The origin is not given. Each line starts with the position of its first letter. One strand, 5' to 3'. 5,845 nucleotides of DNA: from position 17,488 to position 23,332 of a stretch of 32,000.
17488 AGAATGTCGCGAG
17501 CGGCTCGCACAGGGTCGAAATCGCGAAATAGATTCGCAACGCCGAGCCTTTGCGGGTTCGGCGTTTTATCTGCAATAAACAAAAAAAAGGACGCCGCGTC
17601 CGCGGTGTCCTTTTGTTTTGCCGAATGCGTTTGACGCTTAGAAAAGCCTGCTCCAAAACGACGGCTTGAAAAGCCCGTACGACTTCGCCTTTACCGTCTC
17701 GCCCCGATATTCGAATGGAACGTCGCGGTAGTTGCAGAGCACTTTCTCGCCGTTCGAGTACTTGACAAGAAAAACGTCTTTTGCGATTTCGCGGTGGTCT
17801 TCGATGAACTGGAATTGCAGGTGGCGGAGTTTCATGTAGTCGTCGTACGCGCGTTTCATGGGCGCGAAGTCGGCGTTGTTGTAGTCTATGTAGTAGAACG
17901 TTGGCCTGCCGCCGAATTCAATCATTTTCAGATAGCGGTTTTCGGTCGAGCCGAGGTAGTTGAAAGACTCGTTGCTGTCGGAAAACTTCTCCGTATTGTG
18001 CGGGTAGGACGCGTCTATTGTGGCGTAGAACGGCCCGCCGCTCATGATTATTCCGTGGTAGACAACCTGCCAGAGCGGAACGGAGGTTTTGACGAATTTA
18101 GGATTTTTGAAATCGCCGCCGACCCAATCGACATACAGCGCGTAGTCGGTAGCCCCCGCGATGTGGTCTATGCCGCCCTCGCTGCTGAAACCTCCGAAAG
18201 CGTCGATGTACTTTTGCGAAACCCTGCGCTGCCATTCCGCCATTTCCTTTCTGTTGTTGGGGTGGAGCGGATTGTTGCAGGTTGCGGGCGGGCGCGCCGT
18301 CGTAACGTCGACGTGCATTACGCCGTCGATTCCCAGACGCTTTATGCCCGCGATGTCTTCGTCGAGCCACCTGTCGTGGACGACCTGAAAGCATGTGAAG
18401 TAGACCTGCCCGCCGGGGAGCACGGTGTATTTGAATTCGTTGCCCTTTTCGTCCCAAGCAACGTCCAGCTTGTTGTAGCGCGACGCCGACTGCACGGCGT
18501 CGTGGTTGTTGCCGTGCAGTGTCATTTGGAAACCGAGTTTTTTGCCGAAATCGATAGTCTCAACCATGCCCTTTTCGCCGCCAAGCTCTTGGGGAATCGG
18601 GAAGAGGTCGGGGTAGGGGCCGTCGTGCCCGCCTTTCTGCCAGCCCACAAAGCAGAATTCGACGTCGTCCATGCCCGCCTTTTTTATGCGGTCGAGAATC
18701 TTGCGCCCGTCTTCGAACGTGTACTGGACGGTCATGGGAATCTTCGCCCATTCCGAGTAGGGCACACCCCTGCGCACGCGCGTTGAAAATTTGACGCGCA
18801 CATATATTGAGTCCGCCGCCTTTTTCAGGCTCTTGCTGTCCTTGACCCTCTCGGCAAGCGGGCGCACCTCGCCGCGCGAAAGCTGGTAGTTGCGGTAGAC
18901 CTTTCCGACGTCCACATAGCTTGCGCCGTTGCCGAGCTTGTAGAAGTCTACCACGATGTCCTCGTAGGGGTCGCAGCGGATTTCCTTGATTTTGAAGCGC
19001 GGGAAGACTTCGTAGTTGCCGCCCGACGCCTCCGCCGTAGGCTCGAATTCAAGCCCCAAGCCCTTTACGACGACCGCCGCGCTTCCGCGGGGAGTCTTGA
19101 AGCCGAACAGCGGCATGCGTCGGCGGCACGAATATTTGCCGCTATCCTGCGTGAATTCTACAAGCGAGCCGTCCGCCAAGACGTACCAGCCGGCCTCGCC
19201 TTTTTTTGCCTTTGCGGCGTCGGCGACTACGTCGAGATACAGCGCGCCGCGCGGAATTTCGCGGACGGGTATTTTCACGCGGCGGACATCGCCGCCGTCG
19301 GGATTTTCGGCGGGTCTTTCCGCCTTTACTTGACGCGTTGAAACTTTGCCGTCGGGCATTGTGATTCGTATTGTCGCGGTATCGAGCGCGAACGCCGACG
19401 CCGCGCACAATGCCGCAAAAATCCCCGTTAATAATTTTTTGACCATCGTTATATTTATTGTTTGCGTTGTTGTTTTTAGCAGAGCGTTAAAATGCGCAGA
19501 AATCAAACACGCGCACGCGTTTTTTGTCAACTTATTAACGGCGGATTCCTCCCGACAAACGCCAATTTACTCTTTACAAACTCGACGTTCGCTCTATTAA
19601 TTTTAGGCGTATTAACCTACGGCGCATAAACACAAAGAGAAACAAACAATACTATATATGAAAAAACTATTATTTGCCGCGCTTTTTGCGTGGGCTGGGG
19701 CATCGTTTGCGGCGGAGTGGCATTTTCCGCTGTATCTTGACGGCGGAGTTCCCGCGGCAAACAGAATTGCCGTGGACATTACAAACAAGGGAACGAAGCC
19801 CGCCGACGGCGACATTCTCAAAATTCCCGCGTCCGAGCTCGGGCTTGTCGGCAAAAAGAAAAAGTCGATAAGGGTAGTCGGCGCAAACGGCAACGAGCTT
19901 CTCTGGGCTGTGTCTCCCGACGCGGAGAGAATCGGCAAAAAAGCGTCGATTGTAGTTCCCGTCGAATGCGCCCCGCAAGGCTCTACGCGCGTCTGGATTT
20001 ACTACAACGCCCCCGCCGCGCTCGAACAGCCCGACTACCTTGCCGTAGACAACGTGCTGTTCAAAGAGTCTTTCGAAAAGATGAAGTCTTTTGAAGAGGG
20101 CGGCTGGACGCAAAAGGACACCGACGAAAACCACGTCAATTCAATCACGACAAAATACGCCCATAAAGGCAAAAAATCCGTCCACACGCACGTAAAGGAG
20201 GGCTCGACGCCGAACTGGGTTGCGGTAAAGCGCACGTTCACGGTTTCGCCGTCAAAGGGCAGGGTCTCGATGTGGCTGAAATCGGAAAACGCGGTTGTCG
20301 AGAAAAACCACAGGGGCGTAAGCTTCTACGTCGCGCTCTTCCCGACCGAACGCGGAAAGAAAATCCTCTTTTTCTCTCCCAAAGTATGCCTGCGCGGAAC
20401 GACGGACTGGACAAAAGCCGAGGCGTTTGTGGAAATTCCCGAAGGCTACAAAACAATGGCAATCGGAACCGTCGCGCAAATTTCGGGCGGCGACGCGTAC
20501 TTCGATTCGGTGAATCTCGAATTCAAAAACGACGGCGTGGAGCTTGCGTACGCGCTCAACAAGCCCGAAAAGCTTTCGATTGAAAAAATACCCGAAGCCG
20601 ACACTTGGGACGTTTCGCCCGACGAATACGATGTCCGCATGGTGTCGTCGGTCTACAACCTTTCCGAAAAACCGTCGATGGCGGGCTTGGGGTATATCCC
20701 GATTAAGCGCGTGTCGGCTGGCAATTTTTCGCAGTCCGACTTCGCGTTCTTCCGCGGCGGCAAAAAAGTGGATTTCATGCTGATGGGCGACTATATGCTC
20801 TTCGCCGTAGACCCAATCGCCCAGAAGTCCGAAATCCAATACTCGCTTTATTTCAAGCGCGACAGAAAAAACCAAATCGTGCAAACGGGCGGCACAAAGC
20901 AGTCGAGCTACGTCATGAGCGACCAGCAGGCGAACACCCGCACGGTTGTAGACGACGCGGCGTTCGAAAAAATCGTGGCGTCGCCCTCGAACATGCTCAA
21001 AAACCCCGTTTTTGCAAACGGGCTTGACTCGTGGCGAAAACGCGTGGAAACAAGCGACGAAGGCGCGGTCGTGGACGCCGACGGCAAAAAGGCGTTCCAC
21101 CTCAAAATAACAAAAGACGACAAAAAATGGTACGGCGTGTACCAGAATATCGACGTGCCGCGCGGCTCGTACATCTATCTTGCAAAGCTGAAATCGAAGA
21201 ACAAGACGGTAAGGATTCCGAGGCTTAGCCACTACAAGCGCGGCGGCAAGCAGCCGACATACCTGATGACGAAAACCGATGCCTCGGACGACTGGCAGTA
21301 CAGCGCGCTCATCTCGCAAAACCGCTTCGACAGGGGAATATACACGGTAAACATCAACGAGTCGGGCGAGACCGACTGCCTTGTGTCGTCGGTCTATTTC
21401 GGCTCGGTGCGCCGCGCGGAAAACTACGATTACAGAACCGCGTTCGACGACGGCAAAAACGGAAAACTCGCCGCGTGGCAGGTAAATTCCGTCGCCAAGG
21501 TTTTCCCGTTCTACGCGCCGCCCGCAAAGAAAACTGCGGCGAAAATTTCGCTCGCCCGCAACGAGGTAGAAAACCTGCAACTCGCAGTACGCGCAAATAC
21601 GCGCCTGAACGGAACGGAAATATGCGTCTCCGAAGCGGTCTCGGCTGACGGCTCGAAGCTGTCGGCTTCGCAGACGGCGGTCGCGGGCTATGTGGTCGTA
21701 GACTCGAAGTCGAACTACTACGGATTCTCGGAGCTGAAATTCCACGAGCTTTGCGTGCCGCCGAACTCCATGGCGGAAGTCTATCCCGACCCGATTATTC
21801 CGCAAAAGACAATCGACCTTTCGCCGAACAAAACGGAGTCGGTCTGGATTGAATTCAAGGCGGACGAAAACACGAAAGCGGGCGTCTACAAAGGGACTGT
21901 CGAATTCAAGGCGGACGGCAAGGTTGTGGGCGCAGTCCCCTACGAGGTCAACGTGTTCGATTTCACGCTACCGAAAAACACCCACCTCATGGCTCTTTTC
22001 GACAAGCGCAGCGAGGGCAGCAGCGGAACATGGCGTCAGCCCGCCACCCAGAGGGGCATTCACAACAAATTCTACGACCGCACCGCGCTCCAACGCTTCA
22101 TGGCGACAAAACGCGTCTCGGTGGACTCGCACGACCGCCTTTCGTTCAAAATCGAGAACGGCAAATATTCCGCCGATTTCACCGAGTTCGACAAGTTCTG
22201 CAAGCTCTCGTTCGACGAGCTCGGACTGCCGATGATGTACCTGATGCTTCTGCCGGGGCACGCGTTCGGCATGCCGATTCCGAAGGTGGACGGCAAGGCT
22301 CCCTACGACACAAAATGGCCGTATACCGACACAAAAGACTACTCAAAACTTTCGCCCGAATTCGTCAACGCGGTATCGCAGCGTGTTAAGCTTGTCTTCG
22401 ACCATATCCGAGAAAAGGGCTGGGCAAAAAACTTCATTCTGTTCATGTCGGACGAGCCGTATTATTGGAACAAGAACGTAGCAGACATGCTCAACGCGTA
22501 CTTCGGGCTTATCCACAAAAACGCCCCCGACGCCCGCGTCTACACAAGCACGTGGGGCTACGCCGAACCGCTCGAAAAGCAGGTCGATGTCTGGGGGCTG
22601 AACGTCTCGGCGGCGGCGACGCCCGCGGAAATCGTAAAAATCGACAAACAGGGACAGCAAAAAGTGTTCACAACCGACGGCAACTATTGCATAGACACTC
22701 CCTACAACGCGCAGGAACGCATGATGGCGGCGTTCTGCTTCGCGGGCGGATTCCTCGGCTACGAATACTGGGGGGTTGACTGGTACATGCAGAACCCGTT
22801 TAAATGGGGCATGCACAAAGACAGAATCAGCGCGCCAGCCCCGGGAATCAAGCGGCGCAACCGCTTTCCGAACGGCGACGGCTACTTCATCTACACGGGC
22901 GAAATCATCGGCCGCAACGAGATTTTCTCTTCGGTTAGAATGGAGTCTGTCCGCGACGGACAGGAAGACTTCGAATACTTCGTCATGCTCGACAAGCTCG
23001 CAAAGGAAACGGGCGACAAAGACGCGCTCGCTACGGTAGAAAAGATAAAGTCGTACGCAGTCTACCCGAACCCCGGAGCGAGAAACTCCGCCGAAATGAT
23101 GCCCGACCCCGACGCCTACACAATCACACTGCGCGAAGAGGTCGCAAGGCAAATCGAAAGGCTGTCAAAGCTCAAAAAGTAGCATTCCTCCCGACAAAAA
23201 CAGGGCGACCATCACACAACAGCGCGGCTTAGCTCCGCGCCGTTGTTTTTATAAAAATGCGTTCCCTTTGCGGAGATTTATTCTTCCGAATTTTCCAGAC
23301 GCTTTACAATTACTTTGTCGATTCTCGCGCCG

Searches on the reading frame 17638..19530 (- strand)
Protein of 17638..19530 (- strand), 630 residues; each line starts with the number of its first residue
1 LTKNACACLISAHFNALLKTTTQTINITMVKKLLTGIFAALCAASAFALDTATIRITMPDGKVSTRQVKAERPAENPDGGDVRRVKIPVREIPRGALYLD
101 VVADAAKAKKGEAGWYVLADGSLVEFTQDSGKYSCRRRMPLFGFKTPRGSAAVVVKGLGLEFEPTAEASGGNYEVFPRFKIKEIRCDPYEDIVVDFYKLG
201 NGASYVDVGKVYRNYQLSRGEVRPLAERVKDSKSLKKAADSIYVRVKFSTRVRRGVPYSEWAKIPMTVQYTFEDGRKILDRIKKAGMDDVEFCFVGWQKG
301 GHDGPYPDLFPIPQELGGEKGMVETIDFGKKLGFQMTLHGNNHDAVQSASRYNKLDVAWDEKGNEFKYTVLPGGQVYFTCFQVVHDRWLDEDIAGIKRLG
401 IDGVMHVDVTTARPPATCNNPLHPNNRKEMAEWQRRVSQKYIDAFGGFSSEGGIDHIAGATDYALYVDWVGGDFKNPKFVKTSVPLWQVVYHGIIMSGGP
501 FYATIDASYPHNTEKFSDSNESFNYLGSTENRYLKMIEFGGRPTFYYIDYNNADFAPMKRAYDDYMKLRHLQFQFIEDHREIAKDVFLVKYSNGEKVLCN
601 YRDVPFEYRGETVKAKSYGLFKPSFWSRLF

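Call 19: search_protein_families(library=pfam, proteins=[window:17638-19530:-], max_evalue=0.001)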
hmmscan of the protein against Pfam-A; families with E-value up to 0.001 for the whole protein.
window:17638-19530:- (630 aa): 3 families
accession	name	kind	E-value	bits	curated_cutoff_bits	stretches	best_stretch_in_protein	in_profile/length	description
PF18952.6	DUF5696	-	5.2e-39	134.7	25.6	1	190-618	195-612/612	Family of unknown function (DUF5696)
PF19773.5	DUF6259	-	0.00014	21.5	28.7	1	278-499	67-297/300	Domain of unknown function (DUF6259)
PF12905.13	Glyco_hydro_101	-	0.00032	20.6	25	1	294-362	63-132/272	Endo-alpha-N-acetylgalactosaminidase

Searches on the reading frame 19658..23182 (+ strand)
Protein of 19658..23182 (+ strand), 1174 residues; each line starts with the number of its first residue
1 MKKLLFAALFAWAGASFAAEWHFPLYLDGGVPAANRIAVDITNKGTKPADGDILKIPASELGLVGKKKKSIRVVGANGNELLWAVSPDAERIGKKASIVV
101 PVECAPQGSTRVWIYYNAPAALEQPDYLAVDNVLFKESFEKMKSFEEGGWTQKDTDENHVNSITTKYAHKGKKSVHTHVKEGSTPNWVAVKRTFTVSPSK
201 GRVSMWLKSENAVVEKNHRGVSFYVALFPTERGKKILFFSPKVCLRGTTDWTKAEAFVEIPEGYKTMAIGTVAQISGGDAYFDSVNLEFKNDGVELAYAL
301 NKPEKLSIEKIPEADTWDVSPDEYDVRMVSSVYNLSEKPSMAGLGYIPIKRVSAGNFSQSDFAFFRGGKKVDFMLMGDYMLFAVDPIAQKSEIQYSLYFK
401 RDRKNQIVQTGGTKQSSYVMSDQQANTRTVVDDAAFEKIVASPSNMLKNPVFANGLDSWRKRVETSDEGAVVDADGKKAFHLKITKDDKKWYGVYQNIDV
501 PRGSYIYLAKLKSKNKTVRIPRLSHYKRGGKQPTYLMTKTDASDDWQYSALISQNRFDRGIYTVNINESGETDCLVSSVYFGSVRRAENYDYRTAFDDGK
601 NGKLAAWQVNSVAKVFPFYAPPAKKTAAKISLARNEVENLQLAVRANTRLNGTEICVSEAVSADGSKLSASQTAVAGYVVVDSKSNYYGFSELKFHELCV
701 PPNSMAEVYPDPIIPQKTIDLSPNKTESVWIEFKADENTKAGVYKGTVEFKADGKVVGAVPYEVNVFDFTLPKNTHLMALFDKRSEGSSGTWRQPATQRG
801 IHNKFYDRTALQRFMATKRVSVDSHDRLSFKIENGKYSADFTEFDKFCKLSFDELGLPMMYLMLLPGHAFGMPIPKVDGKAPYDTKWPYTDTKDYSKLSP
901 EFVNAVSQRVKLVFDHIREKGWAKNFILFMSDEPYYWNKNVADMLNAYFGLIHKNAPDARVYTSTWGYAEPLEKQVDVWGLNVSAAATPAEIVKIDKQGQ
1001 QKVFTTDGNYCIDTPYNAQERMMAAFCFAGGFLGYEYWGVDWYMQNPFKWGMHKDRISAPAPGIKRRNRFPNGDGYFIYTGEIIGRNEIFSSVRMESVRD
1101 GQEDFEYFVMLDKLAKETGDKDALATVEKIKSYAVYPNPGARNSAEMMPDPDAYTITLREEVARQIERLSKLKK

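Call 19: search_protein_families(library=pfam, proteins=[window:19658-23182:+], max_evalue=0.001)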
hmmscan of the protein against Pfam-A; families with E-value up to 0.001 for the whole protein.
window:19658-23182:+ (1174 aa): 2 families
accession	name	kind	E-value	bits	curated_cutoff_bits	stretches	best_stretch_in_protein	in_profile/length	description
PF13320.12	GH123_cat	-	2.8e-17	63.5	23.1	1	831-1110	64-323/324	Glycoside hydrolase 123, catalytic domain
PF22680.2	Glyco_hydro_123_N_2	-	7.9e-11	42.4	27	1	634-751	29-141/142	Glycoside hydrolase 123 N-terminal domain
